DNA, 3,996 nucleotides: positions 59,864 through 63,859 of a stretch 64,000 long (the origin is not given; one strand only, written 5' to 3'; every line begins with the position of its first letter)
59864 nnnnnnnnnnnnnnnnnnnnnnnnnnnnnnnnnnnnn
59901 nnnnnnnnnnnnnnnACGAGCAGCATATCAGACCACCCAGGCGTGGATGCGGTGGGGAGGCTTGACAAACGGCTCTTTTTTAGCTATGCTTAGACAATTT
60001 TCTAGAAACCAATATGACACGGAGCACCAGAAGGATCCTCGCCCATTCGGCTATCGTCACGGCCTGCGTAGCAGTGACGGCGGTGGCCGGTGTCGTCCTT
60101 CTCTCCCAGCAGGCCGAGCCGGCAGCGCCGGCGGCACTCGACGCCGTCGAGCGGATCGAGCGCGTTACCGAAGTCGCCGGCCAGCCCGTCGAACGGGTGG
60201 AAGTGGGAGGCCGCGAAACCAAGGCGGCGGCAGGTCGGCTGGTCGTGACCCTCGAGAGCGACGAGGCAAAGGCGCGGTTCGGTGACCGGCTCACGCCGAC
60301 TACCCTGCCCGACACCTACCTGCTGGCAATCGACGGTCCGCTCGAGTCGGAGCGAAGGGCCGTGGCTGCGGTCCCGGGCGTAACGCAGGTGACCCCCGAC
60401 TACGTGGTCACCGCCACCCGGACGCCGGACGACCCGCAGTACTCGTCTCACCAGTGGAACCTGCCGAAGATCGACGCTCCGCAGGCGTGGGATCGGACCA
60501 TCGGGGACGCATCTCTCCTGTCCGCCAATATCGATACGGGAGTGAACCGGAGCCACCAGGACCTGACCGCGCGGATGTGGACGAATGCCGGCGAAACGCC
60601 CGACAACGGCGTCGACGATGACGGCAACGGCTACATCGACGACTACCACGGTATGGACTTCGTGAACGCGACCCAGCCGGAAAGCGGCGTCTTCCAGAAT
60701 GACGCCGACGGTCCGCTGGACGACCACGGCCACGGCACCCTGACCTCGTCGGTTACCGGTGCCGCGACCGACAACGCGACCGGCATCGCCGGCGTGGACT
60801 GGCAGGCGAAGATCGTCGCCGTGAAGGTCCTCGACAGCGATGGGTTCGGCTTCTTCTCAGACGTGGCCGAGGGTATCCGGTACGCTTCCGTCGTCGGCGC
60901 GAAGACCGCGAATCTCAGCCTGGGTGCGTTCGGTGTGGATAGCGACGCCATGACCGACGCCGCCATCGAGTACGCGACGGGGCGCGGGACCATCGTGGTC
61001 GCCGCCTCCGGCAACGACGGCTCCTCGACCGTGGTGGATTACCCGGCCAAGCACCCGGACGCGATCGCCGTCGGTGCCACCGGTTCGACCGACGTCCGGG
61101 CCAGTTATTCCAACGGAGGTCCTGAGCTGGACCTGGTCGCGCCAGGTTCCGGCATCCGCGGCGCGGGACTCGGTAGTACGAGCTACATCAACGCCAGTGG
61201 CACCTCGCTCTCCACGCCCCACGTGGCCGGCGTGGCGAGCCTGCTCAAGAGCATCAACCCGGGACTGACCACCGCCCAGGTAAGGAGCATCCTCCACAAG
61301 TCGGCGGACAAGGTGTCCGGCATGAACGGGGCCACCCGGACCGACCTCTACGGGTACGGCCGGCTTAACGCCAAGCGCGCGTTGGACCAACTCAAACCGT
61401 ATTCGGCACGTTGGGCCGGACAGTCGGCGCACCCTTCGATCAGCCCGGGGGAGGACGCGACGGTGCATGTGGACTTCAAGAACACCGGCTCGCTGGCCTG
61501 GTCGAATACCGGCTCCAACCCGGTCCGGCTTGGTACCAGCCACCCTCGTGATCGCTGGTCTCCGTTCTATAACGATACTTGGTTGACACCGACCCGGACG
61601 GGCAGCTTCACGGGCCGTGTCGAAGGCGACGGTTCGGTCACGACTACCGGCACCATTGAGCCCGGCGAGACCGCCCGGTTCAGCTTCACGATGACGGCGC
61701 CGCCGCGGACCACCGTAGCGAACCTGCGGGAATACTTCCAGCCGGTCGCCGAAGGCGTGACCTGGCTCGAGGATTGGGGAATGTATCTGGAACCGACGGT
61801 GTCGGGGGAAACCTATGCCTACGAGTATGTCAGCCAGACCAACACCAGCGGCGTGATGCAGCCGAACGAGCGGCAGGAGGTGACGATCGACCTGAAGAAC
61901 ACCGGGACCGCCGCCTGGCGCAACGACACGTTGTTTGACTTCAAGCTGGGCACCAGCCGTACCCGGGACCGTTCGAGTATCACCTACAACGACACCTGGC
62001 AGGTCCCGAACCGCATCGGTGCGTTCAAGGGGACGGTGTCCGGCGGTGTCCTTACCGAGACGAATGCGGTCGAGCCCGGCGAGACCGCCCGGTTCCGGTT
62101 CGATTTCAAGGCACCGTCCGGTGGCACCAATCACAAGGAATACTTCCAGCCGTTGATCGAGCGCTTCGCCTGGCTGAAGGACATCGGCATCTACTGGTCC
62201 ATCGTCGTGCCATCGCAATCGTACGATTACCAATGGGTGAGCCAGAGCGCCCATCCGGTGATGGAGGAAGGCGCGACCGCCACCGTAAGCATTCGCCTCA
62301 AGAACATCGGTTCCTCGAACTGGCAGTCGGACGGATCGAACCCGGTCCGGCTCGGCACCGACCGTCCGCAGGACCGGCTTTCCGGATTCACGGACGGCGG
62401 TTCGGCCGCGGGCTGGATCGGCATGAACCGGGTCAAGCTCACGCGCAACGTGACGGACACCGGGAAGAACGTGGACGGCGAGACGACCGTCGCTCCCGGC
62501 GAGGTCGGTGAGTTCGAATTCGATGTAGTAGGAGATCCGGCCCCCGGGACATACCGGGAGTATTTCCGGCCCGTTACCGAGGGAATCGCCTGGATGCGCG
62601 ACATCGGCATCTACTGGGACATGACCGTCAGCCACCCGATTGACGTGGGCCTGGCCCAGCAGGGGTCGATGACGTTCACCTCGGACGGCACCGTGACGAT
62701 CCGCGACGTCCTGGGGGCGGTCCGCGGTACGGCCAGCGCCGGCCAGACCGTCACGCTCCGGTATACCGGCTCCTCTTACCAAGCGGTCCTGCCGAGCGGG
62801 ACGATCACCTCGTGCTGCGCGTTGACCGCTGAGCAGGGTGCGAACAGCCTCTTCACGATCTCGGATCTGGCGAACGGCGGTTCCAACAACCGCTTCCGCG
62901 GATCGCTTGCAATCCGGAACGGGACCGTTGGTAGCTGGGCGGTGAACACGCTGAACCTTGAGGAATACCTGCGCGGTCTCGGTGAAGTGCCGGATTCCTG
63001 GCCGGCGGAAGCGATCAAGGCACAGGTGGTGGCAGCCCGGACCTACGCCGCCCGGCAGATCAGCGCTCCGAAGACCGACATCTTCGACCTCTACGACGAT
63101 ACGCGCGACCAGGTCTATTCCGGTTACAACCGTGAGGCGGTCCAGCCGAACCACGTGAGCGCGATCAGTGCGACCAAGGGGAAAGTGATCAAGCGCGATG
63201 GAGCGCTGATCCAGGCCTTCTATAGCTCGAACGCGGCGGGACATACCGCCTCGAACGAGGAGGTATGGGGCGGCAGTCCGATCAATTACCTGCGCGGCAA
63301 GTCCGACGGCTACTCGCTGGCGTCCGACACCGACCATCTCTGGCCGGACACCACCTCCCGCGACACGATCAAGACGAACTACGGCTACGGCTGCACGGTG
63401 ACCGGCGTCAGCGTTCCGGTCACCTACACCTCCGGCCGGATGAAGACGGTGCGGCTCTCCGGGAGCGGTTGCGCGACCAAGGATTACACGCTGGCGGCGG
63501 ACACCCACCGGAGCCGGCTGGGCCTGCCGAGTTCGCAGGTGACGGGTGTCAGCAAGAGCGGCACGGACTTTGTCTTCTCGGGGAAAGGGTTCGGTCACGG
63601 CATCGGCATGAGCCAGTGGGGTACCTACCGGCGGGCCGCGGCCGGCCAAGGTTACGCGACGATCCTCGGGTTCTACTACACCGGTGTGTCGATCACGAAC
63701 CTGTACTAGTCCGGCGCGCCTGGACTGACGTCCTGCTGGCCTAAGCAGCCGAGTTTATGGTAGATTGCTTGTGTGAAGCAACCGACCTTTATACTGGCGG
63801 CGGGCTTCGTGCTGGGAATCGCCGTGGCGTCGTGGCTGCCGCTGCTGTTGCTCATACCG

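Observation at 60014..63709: Giant subtilisin(S8)-repeat-SpoIID fusion protein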

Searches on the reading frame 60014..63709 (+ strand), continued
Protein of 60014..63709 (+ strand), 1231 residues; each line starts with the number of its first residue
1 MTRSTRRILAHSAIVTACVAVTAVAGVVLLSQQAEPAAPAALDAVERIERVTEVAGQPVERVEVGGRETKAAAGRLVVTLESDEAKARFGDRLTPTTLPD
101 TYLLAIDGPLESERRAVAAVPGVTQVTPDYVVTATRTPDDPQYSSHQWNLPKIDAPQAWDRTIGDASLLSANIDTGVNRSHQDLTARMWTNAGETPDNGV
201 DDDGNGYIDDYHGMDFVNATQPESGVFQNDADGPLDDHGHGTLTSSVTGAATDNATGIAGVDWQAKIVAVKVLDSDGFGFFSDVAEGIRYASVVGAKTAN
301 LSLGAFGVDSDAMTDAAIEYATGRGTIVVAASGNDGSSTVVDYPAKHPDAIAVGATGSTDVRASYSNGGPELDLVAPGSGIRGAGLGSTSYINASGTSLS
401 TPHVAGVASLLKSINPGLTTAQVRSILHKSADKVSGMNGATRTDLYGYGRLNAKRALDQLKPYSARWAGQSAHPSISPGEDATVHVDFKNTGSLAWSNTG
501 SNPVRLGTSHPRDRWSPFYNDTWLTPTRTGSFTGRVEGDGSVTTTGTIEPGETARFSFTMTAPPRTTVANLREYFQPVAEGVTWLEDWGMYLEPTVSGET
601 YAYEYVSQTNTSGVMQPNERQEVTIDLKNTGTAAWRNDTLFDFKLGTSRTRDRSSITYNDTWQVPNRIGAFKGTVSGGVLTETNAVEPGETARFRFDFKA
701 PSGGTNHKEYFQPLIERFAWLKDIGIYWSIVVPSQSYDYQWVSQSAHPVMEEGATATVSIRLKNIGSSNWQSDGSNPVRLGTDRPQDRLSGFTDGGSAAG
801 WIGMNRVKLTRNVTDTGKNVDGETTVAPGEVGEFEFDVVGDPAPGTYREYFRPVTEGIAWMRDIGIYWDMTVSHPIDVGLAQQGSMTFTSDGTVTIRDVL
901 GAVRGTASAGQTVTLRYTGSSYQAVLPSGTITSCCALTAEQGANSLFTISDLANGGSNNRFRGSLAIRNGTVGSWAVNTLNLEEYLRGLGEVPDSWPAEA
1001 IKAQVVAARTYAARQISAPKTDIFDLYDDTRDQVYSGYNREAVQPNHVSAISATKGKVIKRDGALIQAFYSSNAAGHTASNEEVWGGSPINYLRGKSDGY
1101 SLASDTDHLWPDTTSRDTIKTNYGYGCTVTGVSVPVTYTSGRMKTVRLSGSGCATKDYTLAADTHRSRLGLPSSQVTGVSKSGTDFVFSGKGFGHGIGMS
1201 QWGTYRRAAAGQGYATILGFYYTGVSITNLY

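Call 49: find_encoding_contigs(protein=P0045, flank=6000, max_places=1)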
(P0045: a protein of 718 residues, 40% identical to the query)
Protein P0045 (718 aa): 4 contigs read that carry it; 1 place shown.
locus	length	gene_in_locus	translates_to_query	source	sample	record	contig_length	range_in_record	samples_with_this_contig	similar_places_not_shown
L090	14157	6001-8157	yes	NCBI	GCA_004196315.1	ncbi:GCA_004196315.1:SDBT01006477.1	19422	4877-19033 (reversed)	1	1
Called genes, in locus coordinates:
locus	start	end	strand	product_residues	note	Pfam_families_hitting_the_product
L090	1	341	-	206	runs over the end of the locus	PF27462:RecX_N, PF21981:RecX_HTH3 (faint), PF21982:RecX_HTH1, PF02631:RecX_HTH2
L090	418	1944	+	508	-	PF00133:tRNA-synt_1, PF01921:tRNA-synt_1f (faint), PF09334:tRNA-synt_1g, PF00133:tRNA-synt_1, PF01406:tRNA-synt_1e (weak)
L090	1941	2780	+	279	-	PF00892:EamA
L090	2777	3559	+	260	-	PF01026:TatD_DNase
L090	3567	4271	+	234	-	PF01743:PolyA_pol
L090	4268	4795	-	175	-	PF05239:PRC (faint)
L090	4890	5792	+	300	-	-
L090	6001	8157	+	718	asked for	PF00082:Peptidase_S8, PF02369:Big_1 (weak), PF16158:N_BRCA1_IG (faint)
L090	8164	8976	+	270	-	PF02673:BacA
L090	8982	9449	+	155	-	PF06695:Sm_multidrug_ex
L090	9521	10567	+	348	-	PF06068:TIP49 (faint), PF01078:Mg_chelatase (faint), PF05496:RuvB_N, PF00004:AAA, PF07728:AAA_5, PF17864:AAA_lid_4, PF05491:WHD_RuvB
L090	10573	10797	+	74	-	-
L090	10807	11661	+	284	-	PF05157:MshEN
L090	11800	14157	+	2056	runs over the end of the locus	PF09134:Invasin_D3 (weak), PF02369:Big_1 (weak)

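Call 75: search_protein_families(library=pfam, proteins=[L088:3276-5996:+, L088:8535-11354:+, L007:11593-12711:+], max_evalue=0.01)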
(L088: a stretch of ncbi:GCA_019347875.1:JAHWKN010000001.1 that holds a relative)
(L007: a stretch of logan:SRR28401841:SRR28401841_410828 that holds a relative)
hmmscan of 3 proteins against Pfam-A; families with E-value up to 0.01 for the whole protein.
L088:3276-5996:+ (906 aa): 3 families
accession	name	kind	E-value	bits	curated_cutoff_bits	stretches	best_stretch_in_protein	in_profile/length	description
PF16158.11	N_BRCA1_IG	-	1.5e-25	90.3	28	3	405-500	4-95/108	Ig-like domain from next to BRCA1 gene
PF10633.15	NPCBM_assoc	-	0.00011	22.8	24.4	0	635-690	23-73/78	NPCBM-associated, NEW3 domain of alpha-galactosidase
PF14310.12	Fn3-like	-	0.0071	16.9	25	0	658-688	27-58/71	Fibronectin type III-like domain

L088:8535-11354:+ (939 aa): 4 families
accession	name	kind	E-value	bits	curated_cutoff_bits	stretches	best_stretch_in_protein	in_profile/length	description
PF16158.11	N_BRCA1_IG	-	2.8e-21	76.5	28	2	826-919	3-90/108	Ig-like domain from next to BRCA1 gene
PF01510.30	Amidase_2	-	1.8e-12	48.2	26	1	229-381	5-131/131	N-acetylmuramoyl-L-alanine amidase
PF03459.23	TOBE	-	0.0063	17.2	22.3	0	822-841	36-57/64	TOBE domain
PF03764.24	EFG_IV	-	0.0092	16.2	24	0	489-532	38-81/121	Elongation factor G, domain IV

L007:11593-12711:+ (372 aa): 0 families

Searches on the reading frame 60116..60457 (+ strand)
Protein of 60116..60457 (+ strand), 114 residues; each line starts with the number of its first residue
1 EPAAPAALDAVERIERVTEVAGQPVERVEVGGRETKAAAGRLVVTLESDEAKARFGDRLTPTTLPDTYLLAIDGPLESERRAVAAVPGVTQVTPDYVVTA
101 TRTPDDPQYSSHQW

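Call 87: search_protein_families(library=pfam, proteins=[window:60116-60457:+], max_evalue=10)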
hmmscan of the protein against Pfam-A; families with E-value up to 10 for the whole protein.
seq(114 aa): 1 family
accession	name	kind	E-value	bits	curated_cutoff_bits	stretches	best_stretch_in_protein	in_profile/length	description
PF03927.19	NapD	-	0.1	13.2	28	1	24-52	24-49/76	NapD protein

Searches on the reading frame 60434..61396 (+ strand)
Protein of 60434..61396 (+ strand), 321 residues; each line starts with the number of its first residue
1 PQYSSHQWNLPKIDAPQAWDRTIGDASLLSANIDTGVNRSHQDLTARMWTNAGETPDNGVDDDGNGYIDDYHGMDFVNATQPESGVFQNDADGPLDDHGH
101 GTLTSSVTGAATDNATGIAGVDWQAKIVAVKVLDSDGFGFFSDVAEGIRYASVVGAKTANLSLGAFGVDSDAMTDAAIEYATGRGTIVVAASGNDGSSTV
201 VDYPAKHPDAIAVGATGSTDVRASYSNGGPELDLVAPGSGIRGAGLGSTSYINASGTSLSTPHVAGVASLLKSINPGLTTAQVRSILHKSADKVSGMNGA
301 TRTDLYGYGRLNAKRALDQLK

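Call 52: search_solved_structures(query=window:60434-61396:+, max_evalue=1e-20, show_alignments=2)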
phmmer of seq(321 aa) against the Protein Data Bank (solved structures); distinct sequences matched with E-value up to 1e-20: 104 (the best 60 are shown).
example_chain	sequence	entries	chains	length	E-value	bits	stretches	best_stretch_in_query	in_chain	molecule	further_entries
1thm_A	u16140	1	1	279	1.3e-46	162.8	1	89-317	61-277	THERMITASE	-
1tec_E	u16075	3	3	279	1.5e-46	162.6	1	89-317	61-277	THERMITASE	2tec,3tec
3vv3_A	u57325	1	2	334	3.7e-46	161.3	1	12-316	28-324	Deseasin MCP-01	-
1dbi_A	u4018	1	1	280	1.4e-44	156.1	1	88-316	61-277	AK.1 SERINE PROTEASE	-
1q5p_A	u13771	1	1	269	1.5e-43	152.7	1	94-316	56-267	Serine protease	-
1st3_A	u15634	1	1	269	3.4e-43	151.5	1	94-316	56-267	SUBTILISIN BL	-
1c9m_A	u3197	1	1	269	2.6e-42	148.6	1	94-316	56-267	SERINE PROTEASE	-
1mpt_A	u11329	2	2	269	2.7e-42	148.6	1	95-316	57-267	M-PROTEASE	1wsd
5arb_A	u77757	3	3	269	8.4e-42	146.9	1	95-316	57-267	SUBTILISIN SAVINASE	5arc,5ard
1ah2_A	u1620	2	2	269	1.4e-41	146.2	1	94-316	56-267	SERINE PROTEASE PB92 | SUBTILISIN SAVINASE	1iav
1gci_A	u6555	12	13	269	1.7e-41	146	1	94-316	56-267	SUBTILISIN | Subtilisin Savinase | SAVINASE (TM)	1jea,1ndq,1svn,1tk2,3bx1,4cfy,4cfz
1c9j_A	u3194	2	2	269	2.6e-41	145.3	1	94-316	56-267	SERINE PROTEASE | Subtilisin Savinase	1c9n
1ndu_A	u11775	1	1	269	4.6e-41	144.5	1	94-316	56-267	Subtilisin Savinase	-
1s01_A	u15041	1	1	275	1.2e-38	136.6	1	95-295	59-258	Subtilisin BPN'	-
1sbi_A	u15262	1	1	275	1.7e-38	136.1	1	95-295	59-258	SUBTILISIN 8397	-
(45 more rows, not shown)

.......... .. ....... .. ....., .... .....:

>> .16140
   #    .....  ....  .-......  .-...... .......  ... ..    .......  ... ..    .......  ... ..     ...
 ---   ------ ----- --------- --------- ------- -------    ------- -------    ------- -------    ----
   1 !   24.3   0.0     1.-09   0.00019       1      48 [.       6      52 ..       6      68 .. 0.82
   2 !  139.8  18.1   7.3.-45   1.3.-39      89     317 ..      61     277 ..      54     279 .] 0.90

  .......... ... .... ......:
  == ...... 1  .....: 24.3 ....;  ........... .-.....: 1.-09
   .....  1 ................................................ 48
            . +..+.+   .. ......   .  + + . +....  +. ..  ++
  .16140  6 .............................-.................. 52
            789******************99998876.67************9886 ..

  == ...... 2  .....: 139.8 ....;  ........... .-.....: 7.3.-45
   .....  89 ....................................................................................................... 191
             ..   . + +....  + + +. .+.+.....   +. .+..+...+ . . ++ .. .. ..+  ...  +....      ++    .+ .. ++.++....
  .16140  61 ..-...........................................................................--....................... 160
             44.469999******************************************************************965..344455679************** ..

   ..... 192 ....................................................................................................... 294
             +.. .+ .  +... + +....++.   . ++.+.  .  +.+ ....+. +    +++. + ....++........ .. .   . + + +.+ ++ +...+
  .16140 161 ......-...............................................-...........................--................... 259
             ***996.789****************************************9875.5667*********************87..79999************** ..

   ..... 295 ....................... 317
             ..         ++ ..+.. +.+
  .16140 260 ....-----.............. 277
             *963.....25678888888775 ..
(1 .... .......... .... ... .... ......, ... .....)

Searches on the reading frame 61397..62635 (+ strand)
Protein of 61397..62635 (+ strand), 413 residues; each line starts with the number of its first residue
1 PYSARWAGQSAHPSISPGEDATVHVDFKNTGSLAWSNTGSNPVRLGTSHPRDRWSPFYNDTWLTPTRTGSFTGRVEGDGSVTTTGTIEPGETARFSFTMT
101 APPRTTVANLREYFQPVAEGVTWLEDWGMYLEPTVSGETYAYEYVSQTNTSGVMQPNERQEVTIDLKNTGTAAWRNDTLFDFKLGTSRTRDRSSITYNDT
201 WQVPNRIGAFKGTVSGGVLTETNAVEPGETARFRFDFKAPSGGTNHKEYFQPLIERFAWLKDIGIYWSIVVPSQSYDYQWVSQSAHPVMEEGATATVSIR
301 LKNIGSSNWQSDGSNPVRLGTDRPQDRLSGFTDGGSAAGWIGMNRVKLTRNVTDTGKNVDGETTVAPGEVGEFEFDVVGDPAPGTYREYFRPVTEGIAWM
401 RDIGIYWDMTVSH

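Call 16: search_solved_structures(query=window:61397-62635:+, max_evalue=1, show_alignments=3)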
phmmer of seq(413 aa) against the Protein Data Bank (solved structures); distinct sequences matched with E-value up to 1: 0.
